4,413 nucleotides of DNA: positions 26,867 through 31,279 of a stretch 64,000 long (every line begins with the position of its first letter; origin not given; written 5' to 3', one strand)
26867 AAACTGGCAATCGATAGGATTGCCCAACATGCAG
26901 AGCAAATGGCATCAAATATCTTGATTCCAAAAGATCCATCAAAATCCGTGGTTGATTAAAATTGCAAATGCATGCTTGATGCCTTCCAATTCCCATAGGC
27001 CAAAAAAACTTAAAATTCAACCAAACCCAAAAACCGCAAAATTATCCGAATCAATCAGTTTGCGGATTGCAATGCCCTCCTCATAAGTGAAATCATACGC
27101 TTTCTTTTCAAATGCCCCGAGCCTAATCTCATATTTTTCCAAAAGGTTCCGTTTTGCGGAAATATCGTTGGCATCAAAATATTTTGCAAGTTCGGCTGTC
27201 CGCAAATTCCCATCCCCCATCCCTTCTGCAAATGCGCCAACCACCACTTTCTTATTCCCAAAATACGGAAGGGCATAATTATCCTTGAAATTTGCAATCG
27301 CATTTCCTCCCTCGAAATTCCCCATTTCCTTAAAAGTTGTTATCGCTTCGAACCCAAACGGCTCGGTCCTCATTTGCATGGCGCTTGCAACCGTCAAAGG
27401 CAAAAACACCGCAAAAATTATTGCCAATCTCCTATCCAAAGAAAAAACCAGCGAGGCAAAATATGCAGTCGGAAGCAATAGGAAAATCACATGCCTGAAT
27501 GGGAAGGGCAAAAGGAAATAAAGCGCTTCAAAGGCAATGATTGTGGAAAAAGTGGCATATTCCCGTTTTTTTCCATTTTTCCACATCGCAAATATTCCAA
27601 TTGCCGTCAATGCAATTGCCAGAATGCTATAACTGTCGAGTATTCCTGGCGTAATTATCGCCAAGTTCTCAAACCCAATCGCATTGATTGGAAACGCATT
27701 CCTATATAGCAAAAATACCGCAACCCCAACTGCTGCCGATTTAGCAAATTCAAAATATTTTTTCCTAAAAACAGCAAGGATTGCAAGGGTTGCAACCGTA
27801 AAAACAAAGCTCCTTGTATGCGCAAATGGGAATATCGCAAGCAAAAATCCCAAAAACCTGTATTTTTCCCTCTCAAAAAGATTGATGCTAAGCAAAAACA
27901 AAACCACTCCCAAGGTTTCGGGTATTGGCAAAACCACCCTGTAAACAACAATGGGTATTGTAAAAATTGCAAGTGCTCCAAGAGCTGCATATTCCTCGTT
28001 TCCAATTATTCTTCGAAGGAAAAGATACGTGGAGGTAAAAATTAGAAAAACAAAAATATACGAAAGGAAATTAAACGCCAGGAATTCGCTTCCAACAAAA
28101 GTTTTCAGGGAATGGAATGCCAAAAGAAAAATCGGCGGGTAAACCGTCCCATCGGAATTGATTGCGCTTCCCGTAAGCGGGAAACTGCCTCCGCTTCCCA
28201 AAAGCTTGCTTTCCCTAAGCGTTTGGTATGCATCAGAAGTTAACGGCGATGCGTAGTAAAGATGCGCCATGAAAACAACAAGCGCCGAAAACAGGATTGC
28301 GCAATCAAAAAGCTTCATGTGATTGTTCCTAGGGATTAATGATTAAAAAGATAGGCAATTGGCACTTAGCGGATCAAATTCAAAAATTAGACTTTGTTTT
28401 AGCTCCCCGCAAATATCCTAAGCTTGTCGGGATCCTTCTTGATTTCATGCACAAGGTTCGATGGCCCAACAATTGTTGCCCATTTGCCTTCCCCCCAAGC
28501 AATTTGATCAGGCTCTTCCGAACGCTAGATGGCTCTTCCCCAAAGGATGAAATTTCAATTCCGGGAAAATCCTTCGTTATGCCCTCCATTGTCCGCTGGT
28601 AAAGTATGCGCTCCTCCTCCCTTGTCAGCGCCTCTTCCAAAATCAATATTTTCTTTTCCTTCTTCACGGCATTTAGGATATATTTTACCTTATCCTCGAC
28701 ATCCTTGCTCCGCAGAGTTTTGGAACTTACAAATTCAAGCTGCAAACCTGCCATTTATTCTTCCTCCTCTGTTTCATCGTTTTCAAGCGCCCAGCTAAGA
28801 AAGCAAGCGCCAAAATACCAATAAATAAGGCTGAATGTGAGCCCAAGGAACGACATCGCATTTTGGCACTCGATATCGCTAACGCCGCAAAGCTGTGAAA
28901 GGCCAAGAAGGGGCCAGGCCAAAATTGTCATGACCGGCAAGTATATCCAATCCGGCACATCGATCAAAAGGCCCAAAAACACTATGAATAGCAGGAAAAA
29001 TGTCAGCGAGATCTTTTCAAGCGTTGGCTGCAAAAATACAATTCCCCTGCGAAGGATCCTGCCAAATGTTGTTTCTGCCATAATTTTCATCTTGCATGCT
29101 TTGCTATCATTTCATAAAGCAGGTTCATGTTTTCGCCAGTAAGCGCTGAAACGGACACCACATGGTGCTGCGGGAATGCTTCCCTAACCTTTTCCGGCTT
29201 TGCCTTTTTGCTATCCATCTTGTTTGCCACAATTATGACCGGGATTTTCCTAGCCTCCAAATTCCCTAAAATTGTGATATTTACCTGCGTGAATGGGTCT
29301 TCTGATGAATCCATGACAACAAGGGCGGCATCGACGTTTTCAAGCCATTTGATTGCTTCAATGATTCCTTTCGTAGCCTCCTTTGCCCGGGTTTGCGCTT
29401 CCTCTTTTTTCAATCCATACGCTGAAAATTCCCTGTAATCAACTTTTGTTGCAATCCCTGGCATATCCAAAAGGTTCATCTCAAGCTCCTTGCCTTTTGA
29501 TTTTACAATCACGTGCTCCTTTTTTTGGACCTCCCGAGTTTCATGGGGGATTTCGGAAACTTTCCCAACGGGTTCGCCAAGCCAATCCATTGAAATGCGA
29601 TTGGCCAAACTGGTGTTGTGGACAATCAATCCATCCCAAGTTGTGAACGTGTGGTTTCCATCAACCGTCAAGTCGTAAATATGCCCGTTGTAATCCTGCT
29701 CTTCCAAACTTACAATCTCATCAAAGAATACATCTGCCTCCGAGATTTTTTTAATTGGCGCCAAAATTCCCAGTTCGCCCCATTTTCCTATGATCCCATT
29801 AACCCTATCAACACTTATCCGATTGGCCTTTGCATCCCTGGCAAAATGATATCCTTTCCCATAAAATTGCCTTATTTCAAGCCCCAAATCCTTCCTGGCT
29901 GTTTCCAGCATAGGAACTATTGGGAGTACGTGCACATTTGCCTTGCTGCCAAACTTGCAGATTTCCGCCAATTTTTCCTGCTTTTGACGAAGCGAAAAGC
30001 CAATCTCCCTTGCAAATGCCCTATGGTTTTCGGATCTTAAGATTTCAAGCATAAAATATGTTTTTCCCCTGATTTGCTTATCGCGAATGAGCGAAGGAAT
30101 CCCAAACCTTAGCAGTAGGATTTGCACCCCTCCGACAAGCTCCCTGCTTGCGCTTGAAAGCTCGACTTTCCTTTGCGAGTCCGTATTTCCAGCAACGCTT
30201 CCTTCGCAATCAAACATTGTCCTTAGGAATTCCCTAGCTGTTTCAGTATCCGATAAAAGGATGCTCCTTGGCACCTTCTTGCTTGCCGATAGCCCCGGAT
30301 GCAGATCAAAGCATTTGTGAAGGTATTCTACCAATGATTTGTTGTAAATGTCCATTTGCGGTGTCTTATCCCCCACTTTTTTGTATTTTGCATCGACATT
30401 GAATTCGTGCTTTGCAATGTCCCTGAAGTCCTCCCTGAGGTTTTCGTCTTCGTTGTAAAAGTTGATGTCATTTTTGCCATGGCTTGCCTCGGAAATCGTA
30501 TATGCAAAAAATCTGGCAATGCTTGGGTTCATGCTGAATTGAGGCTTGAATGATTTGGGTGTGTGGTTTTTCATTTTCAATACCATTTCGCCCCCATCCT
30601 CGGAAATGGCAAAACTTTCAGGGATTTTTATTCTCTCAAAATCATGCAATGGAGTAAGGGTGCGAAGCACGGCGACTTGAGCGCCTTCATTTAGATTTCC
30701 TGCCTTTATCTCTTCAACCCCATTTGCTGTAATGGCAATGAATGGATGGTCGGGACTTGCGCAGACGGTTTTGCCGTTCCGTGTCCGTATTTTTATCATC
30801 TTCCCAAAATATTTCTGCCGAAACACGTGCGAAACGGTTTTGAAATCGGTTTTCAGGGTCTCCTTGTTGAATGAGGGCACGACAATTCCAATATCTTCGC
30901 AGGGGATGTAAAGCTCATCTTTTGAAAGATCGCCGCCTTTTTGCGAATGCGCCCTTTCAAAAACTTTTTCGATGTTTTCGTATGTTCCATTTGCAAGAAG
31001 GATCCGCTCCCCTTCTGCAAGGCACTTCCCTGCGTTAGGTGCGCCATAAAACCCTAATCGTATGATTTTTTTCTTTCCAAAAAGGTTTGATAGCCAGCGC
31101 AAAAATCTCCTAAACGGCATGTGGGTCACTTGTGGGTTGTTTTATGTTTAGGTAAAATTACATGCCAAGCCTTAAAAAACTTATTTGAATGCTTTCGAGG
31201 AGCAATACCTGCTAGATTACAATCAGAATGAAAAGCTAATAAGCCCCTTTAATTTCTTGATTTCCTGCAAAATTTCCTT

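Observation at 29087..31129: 470-aa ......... intein inserted in the P-loop of a small Ras-like GTPase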

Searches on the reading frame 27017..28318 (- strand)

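Call 4: search_protein_families(library=pfam, proteins=[window:27017-28318:-], max_evalue=0.01)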
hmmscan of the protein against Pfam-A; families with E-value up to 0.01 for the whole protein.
window:27017-28318:- (433 aa): 1 family
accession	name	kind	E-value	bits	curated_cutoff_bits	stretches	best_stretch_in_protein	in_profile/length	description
PF11660.13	DUF3262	-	0.0034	18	27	0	214-274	15-75/76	Protein of unknown function (DUF3262)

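Call 5: search_protein_families(library=ncbifam, proteins=[window:27017-28318:-], max_evalue=0.01)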
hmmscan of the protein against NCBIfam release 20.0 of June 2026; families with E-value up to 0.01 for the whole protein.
window:27017-28318:- (433 aa): 0 families

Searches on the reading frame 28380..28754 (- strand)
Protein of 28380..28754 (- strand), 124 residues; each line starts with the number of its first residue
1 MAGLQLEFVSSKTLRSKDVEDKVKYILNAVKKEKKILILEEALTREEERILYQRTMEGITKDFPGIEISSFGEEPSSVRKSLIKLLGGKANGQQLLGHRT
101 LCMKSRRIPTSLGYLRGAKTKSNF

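Call 4: search_protein_families(library=pfam, proteins=[window:28380-28754:-], max_evalue=0.01)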
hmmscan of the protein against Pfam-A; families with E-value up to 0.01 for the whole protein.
window:28380-28754:- (124 aa): 1 family
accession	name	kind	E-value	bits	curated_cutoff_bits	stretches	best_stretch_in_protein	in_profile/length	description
PF09846.14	OapB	-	1.1e-11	45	27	1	16-91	3-76/104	Origin-associated protein OapB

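Call 5: search_protein_families(library=ncbifam, proteins=[window:28380-28754:-], max_evalue=0.01)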
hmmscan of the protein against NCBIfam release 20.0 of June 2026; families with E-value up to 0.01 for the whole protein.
window:28380-28754:- (124 aa): 1 family
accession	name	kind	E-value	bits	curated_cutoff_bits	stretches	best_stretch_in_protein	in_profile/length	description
NF004460.0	PRK05787.2-3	equivalog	0.0049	16.4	291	1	17-64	151-198/207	cobalt-precorrin-7 (C(5))-methyltransferase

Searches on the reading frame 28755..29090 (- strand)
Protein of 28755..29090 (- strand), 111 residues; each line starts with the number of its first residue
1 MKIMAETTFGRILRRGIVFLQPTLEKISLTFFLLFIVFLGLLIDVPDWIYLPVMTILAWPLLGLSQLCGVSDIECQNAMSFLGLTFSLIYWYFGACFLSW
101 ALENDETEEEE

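Call 4: search_protein_families(library=pfam, proteins=[window:28755-29090:-], max_evalue=0.01)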
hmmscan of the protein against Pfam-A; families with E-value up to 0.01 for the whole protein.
window:28755-29090:- (111 aa): 0 families

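Call 5: search_protein_families(library=ncbifam, proteins=[window:28755-29090:-], max_evalue=0.01)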
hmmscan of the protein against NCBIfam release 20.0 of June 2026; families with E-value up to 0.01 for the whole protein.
window:28755-29090:- (111 aa): 0 families

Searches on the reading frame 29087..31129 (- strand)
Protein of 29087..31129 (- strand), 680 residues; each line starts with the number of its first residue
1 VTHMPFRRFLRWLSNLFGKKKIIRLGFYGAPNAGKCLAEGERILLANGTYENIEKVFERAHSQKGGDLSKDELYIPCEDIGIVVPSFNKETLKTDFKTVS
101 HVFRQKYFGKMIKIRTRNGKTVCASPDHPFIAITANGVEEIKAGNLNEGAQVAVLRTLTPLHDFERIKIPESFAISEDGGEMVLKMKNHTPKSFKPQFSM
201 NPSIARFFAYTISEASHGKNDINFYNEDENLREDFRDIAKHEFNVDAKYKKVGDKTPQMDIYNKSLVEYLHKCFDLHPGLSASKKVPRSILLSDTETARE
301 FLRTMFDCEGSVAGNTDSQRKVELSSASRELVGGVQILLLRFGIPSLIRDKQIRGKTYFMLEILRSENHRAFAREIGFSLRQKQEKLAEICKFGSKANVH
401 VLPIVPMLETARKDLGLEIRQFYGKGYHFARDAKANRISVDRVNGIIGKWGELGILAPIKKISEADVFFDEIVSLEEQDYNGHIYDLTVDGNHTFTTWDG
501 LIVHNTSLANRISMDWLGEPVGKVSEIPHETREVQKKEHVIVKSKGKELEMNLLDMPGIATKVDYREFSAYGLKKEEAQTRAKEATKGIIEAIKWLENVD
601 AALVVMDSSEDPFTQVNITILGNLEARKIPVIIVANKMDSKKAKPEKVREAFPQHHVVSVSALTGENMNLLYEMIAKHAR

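Call 4: search_protein_families(library=pfam, proteins=[window:29087-31129:-], max_evalue=0.01)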
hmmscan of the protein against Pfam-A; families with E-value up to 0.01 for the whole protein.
window:29087-31129:- (680 aa): 7 families
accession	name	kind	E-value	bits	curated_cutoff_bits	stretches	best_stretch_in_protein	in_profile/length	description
PF14890.11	Intein_splicing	-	4.3e-24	85.5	35.8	1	46-505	4-155/155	Intein splicing domain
PF14528.11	LAGLIDADG_3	-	1.8e-23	83.1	22.5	1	297-377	2-82/82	LAGLIDADG-like domain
PF01926.29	MMR_HSR1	-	6.1e-09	36.4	21.9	1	507-637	14-113/113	50S ribosome-binding GTPase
PF00009.33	GTP_EFTU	-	5.2e-08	33.1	26.5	1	591-679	85-186/188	Elongation factor Tu GTP binding domain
PF03193.22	RsgA_GTPase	-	0.00059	20.1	30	1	597-677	21-106/174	RsgA GTPase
PF16897.10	MMR_HSR1_Xtn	-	0.00084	19.7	35.2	1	628-677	55-102/106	C-terminal region of MMR_HSR1 domain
PF01248.31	Ribosomal_L7Ae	-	0.0059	16.7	22.1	0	578-638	9-68/95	Ribosomal protein L7Ae/L30e/S12e/Gadd45 family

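Call 5: search_protein_families(library=ncbifam, proteins=[window:29087-31129:-], max_evalue=0.01)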
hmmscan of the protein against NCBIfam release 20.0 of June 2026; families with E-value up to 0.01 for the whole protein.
window:29087-31129:- (680 aa): 31 families (the best 25 are shown)
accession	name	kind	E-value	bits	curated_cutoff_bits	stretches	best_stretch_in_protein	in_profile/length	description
NF011491.0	PRK14898.1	equivalog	4e-42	144.2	783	1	77-506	119-544/860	DNA-directed RNA polymerase subunit A''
NF011418.0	PRK14845.1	equivalog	9.8e-39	132.8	756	2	29-412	17-331/1049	translation initiation factor IF-2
NF003157.0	PRK04132.1-2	equivalog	8.9e-32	109.9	1103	2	200-401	168-365/864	replication factor C small subunit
NF003159.0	PRK04132.1-4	equivalog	9.4e-26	90.1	999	3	193-392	169-346/852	replication factor C small subunit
NF005852.0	PRK07773.1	equivalog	2.1e-24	85.9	780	1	280-506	594-827/886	replicative DNA helicase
NF011287.0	PRK14698.1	equivalog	1.7e-21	76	1238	1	32-368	237-553/1017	V-type ATP synthase subunit A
NF045703.1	rSAM_Tes_intein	exception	3.6e-20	71.4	1700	3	447-507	551-612/1040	tetraether lipid synthase Tes, intein-containing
NF038098.1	GyrA_w_intein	exception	4.8e-18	64.5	1850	1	186-515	221-548/1232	intein-containing DNA gyrase subunit A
TIGR01445.1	intein_Nterm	domain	9.1e-14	52.2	24.5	1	36-131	1-82/83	intein N-terminal splicing region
NF003158.0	PRK04132.1-3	equivalog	8.5e-13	46.3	1750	1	24-157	50-172/1437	replication factor C small subunit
NF038162.1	RtcB_rel_intein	exception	1e-12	46.9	1150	1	84-506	123-579/961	intein-containing RtcB family protein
NF006207.0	PRK08332.1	equivalog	1.3e-10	39.2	2400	1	227-355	1033-1150/1684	vitamin B12-dependent ribonucleotide reductase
TIGR03918.1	GTP_HydF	equivalog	1.5e-08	33.9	325.55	1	592-678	80-166/392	[FeFe] hydrogenase H-cluster maturation GTPase HydF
TIGR00231.1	small_GTP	domain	2.4e-08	33.9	42.5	1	542-676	46-163/164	GTP-binding protein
NF000908.1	PRK00089.1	equivalog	6.4e-08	32.2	237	1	592-678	76-166/291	GTPase Era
TIGR01443.1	intein_Cterm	domain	5.4e-06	26.5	15.6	1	483-506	1-24/24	intein C-terminal splicing region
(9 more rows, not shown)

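Call 41: list_cluster_members(proteins=[P0012, window:29090-31120:-])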
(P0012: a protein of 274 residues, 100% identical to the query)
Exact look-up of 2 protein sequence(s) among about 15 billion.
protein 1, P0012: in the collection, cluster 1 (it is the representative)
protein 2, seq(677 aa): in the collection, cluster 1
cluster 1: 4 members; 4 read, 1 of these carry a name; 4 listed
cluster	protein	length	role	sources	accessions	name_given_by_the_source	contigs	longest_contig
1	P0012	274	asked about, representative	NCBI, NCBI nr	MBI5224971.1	50S ribosome-binding GTPase [Candidatus Micrarchaeota archaeon]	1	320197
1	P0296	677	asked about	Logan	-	-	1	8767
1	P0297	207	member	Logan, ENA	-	-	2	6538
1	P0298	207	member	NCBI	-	-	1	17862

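Call 43: find_encoding_contigs(protein=P0298, flank=8000, max_places=3)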
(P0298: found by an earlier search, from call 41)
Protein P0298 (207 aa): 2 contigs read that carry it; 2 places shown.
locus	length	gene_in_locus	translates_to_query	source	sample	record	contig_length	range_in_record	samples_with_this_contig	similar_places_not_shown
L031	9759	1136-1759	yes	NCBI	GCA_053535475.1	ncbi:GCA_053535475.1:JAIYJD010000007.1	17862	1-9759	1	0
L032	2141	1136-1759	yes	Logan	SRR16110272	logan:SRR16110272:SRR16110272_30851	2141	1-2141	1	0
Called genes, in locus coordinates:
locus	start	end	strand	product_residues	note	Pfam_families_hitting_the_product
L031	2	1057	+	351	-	?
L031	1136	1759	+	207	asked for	PF00025:Arf (faint), PF03193:RsgA_GTPase (faint), PF01926:MMR_HSR1, PF00009:GTP_EFTU (weak)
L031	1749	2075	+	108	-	-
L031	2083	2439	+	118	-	PF09846:OapB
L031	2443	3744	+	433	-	-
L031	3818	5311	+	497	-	PF13598:DUF4139 (weak)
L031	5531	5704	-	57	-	-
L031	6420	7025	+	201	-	-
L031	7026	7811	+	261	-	PF08843:AbiEii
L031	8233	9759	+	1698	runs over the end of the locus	PF01835:MG2 (faint), PF07703:A2M_BRD (faint)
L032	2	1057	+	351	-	?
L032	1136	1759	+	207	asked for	PF00025:Arf (faint), PF03193:RsgA_GTPase (faint), PF01926:MMR_HSR1, PF00009:GTP_EFTU (weak)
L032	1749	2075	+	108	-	-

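Call 44: find_encoding_contigs(protein=P0297, flank=8000, max_places=3)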
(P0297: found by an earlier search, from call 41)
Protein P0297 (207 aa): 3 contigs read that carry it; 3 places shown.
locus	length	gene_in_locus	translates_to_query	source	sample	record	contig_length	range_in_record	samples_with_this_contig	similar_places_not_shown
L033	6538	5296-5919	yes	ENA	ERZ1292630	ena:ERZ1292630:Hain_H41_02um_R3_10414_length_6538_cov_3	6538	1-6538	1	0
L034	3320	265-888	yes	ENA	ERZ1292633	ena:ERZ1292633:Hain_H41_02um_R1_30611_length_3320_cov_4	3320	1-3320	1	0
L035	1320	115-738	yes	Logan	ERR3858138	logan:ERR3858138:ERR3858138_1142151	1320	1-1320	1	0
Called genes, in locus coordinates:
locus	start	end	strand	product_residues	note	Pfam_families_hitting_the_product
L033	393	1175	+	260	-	PF13489:Methyltransf_23, PF08241:Methyltransf_11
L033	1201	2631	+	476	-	PF00206:Lyase_1, PF10397:ADSL_C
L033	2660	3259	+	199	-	-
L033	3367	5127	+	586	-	PF00009:GTP_EFTU, PF01926:MMR_HSR1 (weak), PF03144:GTP_EFTU_D2 (faint), PF11987:IF-2, PF14578:GTP_EFTU_D4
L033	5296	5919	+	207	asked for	PF00025:Arf (faint), PF03193:RsgA_GTPase (faint), PF02421:FeoB_N (weak), PF01926:MMR_HSR1, PF00009:GTP_EFTU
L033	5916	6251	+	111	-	-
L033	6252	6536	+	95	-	?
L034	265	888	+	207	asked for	PF00025:Arf (faint), PF03193:RsgA_GTPase (faint), PF02421:FeoB_N (weak), PF01926:MMR_HSR1, PF00009:GTP_EFTU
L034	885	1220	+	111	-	-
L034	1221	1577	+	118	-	PF09846:OapB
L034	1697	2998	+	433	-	-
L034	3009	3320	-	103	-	?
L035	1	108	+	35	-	?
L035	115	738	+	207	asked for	PF00025:Arf (faint), PF03193:RsgA_GTPase (faint), PF02421:FeoB_N (weak), PF01926:MMR_HSR1, PF00009:GTP_EFTU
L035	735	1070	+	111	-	-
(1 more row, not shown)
